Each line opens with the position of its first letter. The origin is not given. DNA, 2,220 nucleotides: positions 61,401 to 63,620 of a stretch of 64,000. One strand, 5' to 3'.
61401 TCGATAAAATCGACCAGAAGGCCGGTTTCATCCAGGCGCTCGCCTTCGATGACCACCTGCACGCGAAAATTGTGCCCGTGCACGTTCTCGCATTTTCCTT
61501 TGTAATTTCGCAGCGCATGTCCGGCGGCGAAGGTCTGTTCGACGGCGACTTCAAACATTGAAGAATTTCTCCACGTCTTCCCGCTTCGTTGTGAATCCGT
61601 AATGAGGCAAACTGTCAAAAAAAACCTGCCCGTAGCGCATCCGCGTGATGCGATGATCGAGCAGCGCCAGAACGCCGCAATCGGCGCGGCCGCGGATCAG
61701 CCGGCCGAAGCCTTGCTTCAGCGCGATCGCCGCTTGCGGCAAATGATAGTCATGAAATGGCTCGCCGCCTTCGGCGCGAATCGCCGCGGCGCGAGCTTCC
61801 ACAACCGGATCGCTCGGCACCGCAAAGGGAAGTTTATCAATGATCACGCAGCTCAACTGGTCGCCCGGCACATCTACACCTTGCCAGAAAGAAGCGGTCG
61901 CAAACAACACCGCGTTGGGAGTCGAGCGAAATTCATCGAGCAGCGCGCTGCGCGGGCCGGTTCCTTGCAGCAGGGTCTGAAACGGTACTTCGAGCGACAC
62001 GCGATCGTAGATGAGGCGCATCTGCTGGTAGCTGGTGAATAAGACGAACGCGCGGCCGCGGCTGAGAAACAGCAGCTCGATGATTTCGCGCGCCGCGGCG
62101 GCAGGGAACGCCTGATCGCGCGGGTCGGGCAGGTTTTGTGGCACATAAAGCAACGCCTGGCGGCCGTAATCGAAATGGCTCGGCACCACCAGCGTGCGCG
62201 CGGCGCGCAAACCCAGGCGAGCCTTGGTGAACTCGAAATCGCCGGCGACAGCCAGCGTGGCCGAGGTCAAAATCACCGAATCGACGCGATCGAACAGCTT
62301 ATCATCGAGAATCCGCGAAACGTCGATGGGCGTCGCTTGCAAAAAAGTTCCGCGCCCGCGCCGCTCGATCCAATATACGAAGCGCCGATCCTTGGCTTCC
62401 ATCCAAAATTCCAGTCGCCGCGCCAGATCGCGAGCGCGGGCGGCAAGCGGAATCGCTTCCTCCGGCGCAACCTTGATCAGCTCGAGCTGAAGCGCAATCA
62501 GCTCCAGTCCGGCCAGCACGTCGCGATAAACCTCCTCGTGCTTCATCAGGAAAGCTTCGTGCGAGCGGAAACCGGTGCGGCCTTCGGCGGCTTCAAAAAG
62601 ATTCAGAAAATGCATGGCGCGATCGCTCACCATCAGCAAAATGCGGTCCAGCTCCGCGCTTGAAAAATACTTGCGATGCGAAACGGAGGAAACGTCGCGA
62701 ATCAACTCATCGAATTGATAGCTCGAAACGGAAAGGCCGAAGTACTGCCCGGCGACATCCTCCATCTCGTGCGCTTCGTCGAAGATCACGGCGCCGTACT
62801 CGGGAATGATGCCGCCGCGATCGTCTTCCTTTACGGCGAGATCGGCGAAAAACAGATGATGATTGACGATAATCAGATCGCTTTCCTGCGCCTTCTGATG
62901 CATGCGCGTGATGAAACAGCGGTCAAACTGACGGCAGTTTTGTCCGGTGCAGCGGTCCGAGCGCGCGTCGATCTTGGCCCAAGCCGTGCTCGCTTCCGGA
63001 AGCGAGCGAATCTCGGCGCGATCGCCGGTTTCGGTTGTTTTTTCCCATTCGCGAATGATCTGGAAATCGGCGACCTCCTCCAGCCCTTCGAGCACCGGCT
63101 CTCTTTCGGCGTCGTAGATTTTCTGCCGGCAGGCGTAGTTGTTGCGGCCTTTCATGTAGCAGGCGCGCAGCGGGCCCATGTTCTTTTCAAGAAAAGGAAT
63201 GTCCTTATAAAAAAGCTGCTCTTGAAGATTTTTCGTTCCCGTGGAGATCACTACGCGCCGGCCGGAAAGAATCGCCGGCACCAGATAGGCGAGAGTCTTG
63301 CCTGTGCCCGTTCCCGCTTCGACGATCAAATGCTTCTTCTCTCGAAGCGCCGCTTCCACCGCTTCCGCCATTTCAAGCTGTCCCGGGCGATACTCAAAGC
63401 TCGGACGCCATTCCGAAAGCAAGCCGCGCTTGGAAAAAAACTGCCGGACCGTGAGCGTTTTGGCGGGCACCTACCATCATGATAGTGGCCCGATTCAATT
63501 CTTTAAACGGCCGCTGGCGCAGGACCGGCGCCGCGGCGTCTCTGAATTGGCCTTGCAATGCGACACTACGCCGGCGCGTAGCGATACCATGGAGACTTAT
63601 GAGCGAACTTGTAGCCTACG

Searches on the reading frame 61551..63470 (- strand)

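Call 95: search_protein_families(library=pfam, proteins=[window:61551-63470:-], max_evalue=0.000001)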
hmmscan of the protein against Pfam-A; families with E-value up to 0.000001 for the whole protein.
window:61551-63470:- (639 aa): 2 families
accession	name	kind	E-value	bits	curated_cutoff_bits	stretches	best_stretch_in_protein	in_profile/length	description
PF13307.12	Helicase_C_2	-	2e-43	148.8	25.3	1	465-623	3-169/170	Helicase C-terminal domain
PF00270.35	DEAD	-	9.9e-13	48.6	26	1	36-111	6-85/167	DEAD/DEAH box helicase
